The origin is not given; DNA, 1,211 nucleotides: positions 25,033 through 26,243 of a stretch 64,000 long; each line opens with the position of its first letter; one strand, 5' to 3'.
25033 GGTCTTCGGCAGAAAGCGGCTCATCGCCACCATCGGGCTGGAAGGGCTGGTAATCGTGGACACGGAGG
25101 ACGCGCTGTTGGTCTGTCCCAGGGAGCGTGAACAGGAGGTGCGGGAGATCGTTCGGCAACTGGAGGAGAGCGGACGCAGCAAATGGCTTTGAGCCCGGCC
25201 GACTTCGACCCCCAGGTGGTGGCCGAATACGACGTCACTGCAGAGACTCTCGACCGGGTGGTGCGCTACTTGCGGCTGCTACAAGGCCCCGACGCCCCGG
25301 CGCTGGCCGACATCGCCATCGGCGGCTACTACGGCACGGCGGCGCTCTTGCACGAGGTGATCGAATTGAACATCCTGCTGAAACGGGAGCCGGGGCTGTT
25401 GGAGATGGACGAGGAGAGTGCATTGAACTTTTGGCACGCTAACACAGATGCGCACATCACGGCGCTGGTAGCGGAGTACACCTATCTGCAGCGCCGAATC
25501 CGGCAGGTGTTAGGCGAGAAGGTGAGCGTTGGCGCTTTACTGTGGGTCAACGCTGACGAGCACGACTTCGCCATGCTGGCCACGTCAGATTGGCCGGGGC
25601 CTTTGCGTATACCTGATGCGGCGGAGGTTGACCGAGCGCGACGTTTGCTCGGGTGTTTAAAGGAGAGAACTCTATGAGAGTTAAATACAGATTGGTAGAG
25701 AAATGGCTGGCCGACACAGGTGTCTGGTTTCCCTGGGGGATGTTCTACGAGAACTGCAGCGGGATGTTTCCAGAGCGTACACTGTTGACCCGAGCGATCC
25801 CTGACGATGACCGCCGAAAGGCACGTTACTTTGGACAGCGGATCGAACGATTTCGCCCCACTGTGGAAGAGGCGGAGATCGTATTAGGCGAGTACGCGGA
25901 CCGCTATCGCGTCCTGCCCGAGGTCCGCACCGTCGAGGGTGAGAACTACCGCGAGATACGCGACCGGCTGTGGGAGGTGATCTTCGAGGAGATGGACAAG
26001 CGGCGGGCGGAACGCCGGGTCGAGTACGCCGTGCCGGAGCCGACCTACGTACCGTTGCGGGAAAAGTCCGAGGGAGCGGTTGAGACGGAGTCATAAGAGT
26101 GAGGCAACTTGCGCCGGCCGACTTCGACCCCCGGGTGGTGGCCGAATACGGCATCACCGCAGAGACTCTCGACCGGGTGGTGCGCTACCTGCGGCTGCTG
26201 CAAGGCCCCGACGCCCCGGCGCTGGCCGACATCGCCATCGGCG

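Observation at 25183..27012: Tandemly duplicated two-gene module of unknown function with mosaic identity (gene-conversion tracts)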

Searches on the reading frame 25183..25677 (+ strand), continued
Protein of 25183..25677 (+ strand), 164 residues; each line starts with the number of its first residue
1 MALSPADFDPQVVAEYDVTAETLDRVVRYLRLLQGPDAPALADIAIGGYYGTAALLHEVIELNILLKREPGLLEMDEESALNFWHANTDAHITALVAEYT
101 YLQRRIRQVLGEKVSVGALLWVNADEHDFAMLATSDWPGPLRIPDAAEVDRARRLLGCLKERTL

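Call 58: find_related_loci(query=A1, collection=metagenome_contigs, flank=6000)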
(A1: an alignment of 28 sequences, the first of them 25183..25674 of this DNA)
Query A1 (164 aa) in metagenome_contigs; peptide patterns used: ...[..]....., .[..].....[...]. (x = any residue, [..] = any of these).
129 stretches matched a pattern; 72 encode a relative of the query (tblastn E <= 1e-3); 72 distinct loci.
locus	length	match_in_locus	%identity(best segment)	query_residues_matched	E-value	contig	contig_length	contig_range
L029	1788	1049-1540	98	1-164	3e-112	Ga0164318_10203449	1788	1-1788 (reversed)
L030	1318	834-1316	98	1-161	8e-110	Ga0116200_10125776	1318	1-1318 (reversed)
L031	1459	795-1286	90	1-164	4e-104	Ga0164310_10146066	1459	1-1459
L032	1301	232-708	75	3-161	1e-80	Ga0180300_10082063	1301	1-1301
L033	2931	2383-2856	68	4-161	4e-67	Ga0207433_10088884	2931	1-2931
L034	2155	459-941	67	1-161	5e-68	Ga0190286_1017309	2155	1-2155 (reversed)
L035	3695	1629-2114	67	3-164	8e-66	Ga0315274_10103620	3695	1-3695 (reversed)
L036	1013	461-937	65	3-161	1e-68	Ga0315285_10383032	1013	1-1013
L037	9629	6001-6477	68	3-161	3e-63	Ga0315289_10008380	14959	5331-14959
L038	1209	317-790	68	3-160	1e-66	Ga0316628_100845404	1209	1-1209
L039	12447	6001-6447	63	2-150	2e-60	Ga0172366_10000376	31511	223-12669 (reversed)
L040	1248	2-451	65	12-161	5e-62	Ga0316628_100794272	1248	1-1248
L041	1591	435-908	59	3-160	1e-58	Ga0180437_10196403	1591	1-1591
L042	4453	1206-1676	55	6-162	1e-53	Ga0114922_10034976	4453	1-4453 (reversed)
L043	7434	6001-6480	59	1-160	1e-53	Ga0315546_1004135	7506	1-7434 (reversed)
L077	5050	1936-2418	43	1-161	5e-34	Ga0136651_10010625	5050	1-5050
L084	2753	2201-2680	38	6-163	2e-28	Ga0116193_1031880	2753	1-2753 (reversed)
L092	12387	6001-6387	42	7-134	5e-24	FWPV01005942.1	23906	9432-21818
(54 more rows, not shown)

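Call 59: find_related_loci(query=A1, collection=viral_contigs, flank=6000)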
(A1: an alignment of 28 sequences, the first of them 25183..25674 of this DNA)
Query A1 (164 aa) in viral_contigs; peptide patterns used: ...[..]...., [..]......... (x = any residue, [..] = any of these).
21 stretches matched a pattern, but none encodes a relative of the query by tblastn (E <= 1e-3).

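Call 68: list_cluster_members(proteins=[window:25183-25674:+, window:25674-26093:+, P0068])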
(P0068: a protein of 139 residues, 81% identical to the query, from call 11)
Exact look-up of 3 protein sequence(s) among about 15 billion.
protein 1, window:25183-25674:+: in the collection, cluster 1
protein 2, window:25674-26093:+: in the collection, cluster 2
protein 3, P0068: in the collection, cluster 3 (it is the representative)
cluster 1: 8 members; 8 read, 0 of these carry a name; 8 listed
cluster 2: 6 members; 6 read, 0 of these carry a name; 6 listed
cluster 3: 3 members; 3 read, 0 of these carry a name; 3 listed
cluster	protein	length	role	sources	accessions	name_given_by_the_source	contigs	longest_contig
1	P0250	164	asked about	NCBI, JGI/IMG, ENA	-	-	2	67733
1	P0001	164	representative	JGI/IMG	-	-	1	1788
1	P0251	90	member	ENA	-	-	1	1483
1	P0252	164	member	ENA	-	-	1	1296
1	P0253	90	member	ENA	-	-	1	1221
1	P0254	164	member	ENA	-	-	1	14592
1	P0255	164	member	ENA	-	-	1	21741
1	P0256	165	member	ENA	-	-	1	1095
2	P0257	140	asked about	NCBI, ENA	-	-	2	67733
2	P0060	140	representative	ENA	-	-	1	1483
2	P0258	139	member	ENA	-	-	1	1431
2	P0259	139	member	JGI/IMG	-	-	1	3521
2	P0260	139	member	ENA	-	-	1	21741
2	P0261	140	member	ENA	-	-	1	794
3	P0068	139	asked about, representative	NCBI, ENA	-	-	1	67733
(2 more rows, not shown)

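Call 70: find_encoding_contigs(protein=window:25183-25677:+, flank=3000, max_places=6)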
Protein window:25183-25677:+ (164 aa): 3 contigs read that carry it; 3 places shown.
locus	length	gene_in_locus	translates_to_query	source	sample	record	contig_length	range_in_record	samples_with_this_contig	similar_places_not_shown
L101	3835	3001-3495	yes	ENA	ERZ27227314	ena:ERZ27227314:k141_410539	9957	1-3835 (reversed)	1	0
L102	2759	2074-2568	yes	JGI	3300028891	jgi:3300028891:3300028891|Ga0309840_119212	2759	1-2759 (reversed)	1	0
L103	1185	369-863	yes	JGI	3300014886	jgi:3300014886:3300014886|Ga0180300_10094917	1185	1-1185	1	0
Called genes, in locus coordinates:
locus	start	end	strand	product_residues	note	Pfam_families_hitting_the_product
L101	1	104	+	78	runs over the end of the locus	PF13083:KH_KhpA-B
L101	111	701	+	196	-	PF01782:RimM, PF05239:PRC (weak), PF24986:PRC_RimM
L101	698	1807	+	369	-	PF02481:DNA_processg_A, PF17782:WHD_DprA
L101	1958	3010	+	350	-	PF00483:NTP_transferase, PF12804:NTP_transf_3, PF22640:ManC_GMP_beta-helix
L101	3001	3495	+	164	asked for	-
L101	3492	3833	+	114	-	?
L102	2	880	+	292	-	?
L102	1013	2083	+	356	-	PF00483:NTP_transferase, PF12804:NTP_transf_3, PF22640:ManC_GMP_beta-helix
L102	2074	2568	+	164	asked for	-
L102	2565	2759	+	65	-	?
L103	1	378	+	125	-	?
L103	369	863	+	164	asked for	-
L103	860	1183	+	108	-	?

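Call 71: fold_search(model_id=the predicted structure, library=viral)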
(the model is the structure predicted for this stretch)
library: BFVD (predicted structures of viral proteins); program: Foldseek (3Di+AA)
matches with E <= 10: 106; with E <= 0.001: 0
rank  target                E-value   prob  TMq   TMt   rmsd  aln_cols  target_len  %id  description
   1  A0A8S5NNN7            8.9e-01  0.15  0.21  0.08  12.8       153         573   16  Minor tail protein [Myoviridae sp. ctkOm7]
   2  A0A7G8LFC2            8.9e-01  0.06  0.14  0.03  20.6       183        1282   16  (no name in the UniProt tables at hand)
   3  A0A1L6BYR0            1.1e+00  0.09  0.20  0.20  18.8       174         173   16  Membrane protein [Mycobacterium phage MrMagoo]
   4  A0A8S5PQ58            1.5e+00  0.08  0.22  0.09  16.7       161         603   12  Uncharacterized protein [Myoviridae sp. ctwwN25]
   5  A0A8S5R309            1.5e+00  0.11  0.21  0.10  12.7       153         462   14  Minor tail protein [Myoviridae sp. ctxi06]
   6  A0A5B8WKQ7            1.5e+00  0.10  0.23  0.27  12.4       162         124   16  Uncharacterized protein [Arthrobacter phage Qui]
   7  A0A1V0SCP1            1.8e+00  0.10  0.26  0.12  15.6       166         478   12  Uncharacterized protein [Indivirus ILV1]
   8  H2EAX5                2.1e+00  0.09  0.25  0.22  11.5       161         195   14  Uncharacterized protein [Megavirus courdo7]
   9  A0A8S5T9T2            3.2e+00  0.04  0.18  0.10  13.7       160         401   11  DnaB-like replicative helicase [Siphoviridae sp. ctUM413]
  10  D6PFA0                3.6e+00  0.04  0.18  0.16  12.7       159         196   11  (no name in the UniProt tables at hand)
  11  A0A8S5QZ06            3.6e+00  0.01  0.13  0.11  19.9       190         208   11  Minor capsid protein [Siphoviridae sp. ctg6Y13]
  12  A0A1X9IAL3            3.8e+00  0.06  0.22  0.23  11.4       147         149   17  Uncharacterized protein [Xanthomonas phage Xoo-sp2]
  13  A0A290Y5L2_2          3.9e+00  0.02  0.17  0.04  16.9       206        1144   12  (no name in the UniProt tables at hand)
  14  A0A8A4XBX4            3.9e+00  0.02  0.11  0.05  16.3        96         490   14  VP1 (Fragment) [Lanius cristatus parvoviridae sp.]
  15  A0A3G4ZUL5            4.1e+00  0.06  0.25  0.13  12.0       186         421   11  Uncharacterized protein [Edafosvirus sp.]
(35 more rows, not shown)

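Call 76: search_solved_structures(query=A4, max_evalue=10)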
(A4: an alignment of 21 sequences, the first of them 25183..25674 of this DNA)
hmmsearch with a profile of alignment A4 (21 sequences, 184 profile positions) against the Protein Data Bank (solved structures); distinct sequences matched with E-value up to 10: 1.
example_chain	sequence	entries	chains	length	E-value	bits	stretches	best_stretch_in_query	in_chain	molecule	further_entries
6o56_A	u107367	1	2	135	0.95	12.5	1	15-60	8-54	CRISPR-associated endonuclease Cas9/Csn1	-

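Call 78: search_protein_families(library=pfam, proteins=[P0126, P0127, P0137, L092:5983-6468:+, L092:6468-6881:+, L084:2192-2680:+, L016:6494-6838:+, L010:6489-6941:+, P0134, L077:2442-2903:+], max_evalue=1)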
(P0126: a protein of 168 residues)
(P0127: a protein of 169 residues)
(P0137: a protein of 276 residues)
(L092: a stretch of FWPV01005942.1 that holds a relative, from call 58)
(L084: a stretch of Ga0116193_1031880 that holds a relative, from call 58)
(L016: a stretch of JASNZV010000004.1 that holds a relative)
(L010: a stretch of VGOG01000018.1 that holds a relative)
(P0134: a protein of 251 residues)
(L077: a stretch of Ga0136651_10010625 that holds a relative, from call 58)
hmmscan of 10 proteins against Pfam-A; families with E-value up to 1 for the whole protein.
P0126 (168 aa): 1 family
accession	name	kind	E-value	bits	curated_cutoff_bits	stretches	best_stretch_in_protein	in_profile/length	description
PF13106.11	DUF3961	-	0.23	11.7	25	1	41-63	6-28/39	Domain of unknown function (DUF3961)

P0127 (169 aa): 0 families

P0137 (276 aa): 0 families

L092:5983-6468:+ (162 aa): 0 families

L092:6468-6881:+ (138 aa): 0 families

L084:2192-2680:+ (163 aa): 0 families

L016:6494-6838:+ (115 aa): 0 families

L010:6489-6941:+ (151 aa): 0 families

P0134 (251 aa): 0 families

L077:2442-2903:+ (154 aa): 0 families

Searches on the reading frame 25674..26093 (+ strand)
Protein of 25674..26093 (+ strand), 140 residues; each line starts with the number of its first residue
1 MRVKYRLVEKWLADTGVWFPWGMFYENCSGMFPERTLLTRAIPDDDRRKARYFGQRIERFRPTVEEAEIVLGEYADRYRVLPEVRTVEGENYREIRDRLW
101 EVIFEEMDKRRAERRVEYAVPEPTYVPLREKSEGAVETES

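Call 5: search_protein_families(library=pfam, proteins=[window:25674-26093:+], max_evalue=1)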
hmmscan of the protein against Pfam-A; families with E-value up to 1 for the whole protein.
window:25674-26093:+ (140 aa): 0 families

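Call 6: search_protein_families(library=ncbifam, proteins=[window:25674-26093:+], max_evalue=1)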
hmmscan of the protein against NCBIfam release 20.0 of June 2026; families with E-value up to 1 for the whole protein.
window:25674-26093:+ (140 aa): 0 families

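Call 8: search_protein_families(library=padloc, proteins=[window:25674-26093:+], max_evalue=1)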
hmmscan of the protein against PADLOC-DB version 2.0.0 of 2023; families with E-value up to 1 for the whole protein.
window:25674-26093:+ (140 aa): 1 family
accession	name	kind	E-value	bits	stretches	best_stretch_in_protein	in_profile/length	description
PDLC03412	REase_II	-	0.011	13.1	1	47-109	216-277/324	Type II restriction enzyme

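Call 9: search_protein_families(library=phrogs, proteins=[window:25674-26093:+], max_evalue=1)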
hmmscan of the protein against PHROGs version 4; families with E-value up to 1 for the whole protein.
window:25674-26093:+ (140 aa): 0 families

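Call 11: find_homologous_proteins(query=window:25674-26093:+)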
Query window:25674-26093:+ (140 aa): 47 proteins with E <= 0.001 among 87 candidates.
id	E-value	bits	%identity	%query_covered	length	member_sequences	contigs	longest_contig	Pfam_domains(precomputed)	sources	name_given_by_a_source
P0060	1.3e-82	293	95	100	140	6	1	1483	-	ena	-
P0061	4.9e-70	252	83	95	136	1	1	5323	-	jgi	-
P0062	9.0e-69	248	83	95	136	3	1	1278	-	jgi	-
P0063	2.7e-67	243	79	100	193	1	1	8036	-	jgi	-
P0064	4.8e-67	242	83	93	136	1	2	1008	-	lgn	-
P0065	9.5e-65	235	79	95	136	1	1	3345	-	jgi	-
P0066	6.9e-64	232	76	93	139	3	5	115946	-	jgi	-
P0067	1.5e-63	231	72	95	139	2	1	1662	-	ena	-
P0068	2.5e-63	230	81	92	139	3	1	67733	-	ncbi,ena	-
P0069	4.7e-63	229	73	94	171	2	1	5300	-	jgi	-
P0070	1.1e-62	228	79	95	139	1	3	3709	-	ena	-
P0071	1.2e-62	228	74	100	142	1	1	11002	-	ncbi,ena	-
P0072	1.4e-62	228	72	95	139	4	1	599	-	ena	-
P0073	4.9e-62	226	80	91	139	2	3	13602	-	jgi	-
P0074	6.1e-62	226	72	94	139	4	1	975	-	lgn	-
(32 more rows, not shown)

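Call 19: search_solved_structures(query=A2, max_evalue=10)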
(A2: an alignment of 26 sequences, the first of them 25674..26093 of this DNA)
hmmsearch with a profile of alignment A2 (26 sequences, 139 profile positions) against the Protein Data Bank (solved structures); distinct sequences matched with E-value up to 10: 4.
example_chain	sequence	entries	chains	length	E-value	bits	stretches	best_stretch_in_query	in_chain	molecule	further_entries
4q24_A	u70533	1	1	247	0.5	13.5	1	47-106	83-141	Cyclo(L-leucyl-L-phenylalanyl) synthase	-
3oqv_A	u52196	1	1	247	0.5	13.5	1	47-106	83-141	AlbC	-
22vt_7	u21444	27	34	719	0.68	13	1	24-73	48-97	DNA replication licensing factor MCM7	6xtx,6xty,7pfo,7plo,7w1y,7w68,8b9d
9caq_7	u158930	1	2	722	0.68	13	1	24-73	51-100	DNA replication licensing factor MCM7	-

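Call 29: predict_structure(alignment_id=A2)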
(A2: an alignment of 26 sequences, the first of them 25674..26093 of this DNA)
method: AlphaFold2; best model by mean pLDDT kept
length: 140 residues; sequences in the alignment: 26
mean_pLDDT: 82.8   pTM: 0.73
mean pLDDT of the five models: 82.8, 82.2, 81.4, 80.5, 79.8
residues with pLDDT >= 90: 85; 70-90: 27; 50-70: 10; < 50: 18
segments of 3 or more residues with pLDDT < 50: 124-140
pLDDT, mean of each block of 10 residues (from residue 1): 95 91 90 83 79 94 95 96 95 93 92 67 48 40
secondary structure, 60 per line:
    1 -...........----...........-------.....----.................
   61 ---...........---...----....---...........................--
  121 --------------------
elements in order: E2-12 E17-27 E35-39 H44-60 H64-74 E78-80 E85-88 H92-118

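Call 37: find_encoding_contigs(protein=P0068, flank=4000, max_places=6)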
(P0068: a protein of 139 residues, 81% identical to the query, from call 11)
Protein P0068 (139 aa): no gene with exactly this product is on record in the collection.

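Call 38: find_encoding_contigs(protein=P0073, flank=4000, max_places=6)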
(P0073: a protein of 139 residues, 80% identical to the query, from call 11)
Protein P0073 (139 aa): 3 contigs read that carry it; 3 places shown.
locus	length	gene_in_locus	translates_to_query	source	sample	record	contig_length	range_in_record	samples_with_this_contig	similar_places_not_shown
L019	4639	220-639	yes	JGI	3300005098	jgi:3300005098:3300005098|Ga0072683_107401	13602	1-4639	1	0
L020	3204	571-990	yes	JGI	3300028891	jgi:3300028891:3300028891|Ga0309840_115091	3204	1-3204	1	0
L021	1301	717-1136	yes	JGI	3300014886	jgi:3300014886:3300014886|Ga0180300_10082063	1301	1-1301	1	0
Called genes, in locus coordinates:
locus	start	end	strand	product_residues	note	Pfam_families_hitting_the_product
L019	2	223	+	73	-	?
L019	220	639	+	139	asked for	-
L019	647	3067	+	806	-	PF18930:DUF5679, PF01751:Toprim, PF01131:Topoisom_bac, PF01396:Zn_ribbon_Top1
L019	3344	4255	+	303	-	PF02899:Phage_int_SAM_1, PF00589:Phage_integrase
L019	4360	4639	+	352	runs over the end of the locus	-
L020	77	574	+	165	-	-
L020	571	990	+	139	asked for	-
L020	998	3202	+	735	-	?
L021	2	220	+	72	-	?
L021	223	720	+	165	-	-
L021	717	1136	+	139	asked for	-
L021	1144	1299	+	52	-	?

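Call 40: find_encoding_contigs(protein=P0066, flank=5000, max_places=3)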
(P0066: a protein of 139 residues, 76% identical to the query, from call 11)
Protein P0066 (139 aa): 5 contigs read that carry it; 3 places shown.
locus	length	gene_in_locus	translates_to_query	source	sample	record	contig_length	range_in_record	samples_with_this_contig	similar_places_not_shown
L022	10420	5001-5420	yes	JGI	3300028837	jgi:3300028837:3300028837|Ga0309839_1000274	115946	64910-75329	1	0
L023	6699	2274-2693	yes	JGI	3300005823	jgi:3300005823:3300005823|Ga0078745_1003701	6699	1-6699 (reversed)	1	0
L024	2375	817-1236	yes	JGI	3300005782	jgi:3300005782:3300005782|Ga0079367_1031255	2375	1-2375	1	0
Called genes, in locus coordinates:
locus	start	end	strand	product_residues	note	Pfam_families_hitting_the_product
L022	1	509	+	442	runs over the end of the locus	PF02881:SRP54_N, PF01656:CbiA (faint), PF00448:SRP54, PF13401:AAA_22 (weak), PF02978:SRP_SPB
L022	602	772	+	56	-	-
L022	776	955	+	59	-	-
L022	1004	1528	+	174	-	PF00886:Ribosomal_S16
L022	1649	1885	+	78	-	PF13083:KH_KhpA-B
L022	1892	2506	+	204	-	PF01782:RimM, PF05239:PRC (weak), PF24986:PRC_RimM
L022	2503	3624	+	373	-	PF02481:DNA_processg_A, PF17782:WHD_DprA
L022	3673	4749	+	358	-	PF00483:NTP_transferase, PF12804:NTP_transf_3, PF22640:ManC_GMP_beta-helix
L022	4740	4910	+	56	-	-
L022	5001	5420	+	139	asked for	-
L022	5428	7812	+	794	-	PF18930:DUF5679, PF01751:Toprim, PF01131:Topoisom_bac, PF01396:Zn_ribbon_Top1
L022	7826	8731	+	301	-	PF02899:Phage_int_SAM_1, PF00589:Phage_integrase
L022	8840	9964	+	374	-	-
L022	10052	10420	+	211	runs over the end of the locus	PF01209:Ubie_methyltran, PF13847:Methyltransf_31 (weak), PF08241:Methyltransf_11, PF13649:Methyltransf_25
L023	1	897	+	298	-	?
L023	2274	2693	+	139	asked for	-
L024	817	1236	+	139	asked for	-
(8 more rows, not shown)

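Call 43: find_encoding_contigs(protein=P0061, flank=5000, max_places=3)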
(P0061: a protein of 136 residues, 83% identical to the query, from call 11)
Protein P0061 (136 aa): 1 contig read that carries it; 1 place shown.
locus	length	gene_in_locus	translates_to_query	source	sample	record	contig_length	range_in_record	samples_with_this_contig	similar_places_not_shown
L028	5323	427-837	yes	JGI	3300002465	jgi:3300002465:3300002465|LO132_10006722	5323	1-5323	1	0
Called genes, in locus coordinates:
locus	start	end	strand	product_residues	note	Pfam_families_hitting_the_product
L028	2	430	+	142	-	?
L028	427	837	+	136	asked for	-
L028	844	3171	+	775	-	-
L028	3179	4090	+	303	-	-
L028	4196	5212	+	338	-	-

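Call 52: search_protein_families(library=pfam, alignment_id=A2, max_evalue=10)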
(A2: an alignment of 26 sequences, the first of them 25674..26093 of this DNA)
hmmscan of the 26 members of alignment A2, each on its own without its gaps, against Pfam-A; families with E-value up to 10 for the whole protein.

A. member 1, window:25674-26093:+ (140 aa): 0 families

B. families by the number of members that match (of 26 scanned): 5 families
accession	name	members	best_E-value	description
PF18458.6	XPB_DRD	1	0.013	Xeroderma pigmentosum group B helicase damage recognition domain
PF18117.6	EDS1_EP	1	0.11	Enhanced disease susceptibility 1 protein EP domain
PF04827.20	Plant_tran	1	0.15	Plant transposon protein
PF15739.10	TSNAXIP1_N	1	0.18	Translin-associated factor X-interacting N-terminus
PF08799.17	PRP4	1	0.72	pre-mRNA processing factor 4 (PRP4) like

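Call 65: find_homologous_proteins(query=A3, max_evalue=0.01)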
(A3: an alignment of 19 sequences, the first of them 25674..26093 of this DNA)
Query A3 (19 sequences) (140 aa, profile of the alignment): 115 proteins with E <= 0.01 among 2385 candidates.
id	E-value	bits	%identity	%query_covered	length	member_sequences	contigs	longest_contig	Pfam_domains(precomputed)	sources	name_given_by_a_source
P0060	2.3e-54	201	95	100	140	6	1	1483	-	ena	-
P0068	2.7e-53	198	81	92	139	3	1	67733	-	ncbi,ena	-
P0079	7.3e-53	196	67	94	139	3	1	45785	-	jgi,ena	-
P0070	2.5e-52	195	79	95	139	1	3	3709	-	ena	-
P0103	3.6e-52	194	63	95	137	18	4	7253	-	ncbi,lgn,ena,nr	ncbi:MAG: hypothetical protein KAX24_07075 [Anaerolineae bacterium]|nr:hypothetical protein [Anaerol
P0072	4.1e-52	194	72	95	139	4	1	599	-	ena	-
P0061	4.8e-52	194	83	95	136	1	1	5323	-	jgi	-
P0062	5.5e-52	194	83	95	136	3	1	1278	-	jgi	-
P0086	9.2e-52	193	67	94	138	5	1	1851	-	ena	-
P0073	9.6e-52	193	80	91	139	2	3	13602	-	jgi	-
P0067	1.0e-51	193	72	95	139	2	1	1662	-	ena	-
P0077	2.1e-51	192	73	95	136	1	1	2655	-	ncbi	-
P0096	2.5e-51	192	65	95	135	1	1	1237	-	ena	-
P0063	4.0e-51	191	79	100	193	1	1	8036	-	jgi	-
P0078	8.0e-51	190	73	95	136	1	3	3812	-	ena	-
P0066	1.3e-49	186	76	93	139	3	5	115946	-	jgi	-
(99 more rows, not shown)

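Call 77: search_solved_structures(query=A3, max_evalue=10)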
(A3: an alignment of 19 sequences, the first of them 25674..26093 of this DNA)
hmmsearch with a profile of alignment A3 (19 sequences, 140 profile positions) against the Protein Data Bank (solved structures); distinct sequences matched with E-value up to 10: 6.
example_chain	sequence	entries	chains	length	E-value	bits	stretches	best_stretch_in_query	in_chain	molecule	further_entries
5e4r_A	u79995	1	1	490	0.097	16.1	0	79-111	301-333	Ketol-acid reductoisomerase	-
8zht_A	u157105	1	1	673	0.13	15.8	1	61-116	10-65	Peptidyl-prolyl cis-trans isomerase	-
5n9j_Z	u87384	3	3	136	0.38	14.2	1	68-97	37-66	Mediator of RNA polymerase II transcription subunit 22 | Mediator complex subunit 22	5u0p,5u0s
4h63_V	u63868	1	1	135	0.38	14.2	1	68-97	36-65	Mediator of RNA polymerase II transcription subunit 22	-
5tgw_A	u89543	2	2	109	0.92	13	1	59-135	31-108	PS1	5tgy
7fik_W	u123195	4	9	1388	1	12.8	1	50-108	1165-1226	Nup155-prov protein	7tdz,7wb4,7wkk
